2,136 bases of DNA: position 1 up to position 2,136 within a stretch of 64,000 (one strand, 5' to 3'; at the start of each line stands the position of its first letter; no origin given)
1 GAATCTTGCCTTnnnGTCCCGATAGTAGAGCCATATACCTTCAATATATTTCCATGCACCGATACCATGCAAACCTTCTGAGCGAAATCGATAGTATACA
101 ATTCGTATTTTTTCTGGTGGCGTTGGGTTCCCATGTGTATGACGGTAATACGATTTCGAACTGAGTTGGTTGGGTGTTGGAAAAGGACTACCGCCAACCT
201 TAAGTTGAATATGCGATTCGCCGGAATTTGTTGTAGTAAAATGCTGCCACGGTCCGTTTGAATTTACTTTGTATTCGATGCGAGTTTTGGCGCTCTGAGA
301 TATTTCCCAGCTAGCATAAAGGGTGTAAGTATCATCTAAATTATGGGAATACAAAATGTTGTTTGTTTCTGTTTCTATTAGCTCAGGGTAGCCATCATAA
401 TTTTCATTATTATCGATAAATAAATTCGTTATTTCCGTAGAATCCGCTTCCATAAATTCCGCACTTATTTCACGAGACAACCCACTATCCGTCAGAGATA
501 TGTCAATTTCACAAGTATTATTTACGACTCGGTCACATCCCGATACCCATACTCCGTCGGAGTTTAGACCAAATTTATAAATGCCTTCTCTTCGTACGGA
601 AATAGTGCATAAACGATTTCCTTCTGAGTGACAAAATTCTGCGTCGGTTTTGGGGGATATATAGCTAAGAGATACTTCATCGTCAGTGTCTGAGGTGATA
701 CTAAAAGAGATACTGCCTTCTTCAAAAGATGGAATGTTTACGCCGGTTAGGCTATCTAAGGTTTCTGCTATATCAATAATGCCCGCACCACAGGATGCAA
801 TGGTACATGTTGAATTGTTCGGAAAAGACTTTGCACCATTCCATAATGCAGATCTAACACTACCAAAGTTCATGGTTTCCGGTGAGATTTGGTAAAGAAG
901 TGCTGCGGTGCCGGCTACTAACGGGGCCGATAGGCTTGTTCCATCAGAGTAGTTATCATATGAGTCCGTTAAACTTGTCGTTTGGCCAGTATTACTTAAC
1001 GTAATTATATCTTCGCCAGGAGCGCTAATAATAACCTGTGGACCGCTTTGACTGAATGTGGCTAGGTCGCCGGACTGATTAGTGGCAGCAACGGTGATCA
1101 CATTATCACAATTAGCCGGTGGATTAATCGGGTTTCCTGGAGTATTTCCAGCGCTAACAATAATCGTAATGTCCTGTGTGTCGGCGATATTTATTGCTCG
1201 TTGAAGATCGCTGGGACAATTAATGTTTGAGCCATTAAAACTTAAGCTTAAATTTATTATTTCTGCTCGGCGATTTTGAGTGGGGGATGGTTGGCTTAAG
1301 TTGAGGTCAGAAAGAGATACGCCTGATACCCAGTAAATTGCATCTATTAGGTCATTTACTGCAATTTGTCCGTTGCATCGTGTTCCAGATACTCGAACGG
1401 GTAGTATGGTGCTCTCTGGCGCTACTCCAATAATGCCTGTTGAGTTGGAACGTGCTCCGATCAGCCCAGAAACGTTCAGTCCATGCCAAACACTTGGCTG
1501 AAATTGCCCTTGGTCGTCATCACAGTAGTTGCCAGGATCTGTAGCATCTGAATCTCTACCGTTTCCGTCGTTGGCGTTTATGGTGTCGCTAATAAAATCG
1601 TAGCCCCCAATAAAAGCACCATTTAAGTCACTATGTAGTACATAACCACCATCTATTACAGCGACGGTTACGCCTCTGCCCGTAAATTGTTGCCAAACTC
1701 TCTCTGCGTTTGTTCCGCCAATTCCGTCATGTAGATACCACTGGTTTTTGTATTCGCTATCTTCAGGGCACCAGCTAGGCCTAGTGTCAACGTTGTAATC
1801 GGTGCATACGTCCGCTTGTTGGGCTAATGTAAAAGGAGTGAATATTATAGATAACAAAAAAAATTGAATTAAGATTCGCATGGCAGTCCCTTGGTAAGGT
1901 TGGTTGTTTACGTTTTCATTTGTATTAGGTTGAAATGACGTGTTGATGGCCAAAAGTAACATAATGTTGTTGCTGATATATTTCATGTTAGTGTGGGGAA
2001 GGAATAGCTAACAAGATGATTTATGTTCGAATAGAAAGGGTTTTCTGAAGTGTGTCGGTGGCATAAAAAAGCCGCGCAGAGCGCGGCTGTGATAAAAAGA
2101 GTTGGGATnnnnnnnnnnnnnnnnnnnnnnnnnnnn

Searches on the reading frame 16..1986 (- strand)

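Call 74: search_protein_families(library=pfam, proteins=[window:16-1986:-], max_evalue=0.00001)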
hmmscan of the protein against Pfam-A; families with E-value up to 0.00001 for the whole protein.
window:16-1986:- (657 aa): 1 family
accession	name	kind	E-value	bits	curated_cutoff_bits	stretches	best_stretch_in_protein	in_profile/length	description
PF00082.27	Peptidase_S8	-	1.3e-41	143.3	21.8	1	103-385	1-273/288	Subtilase family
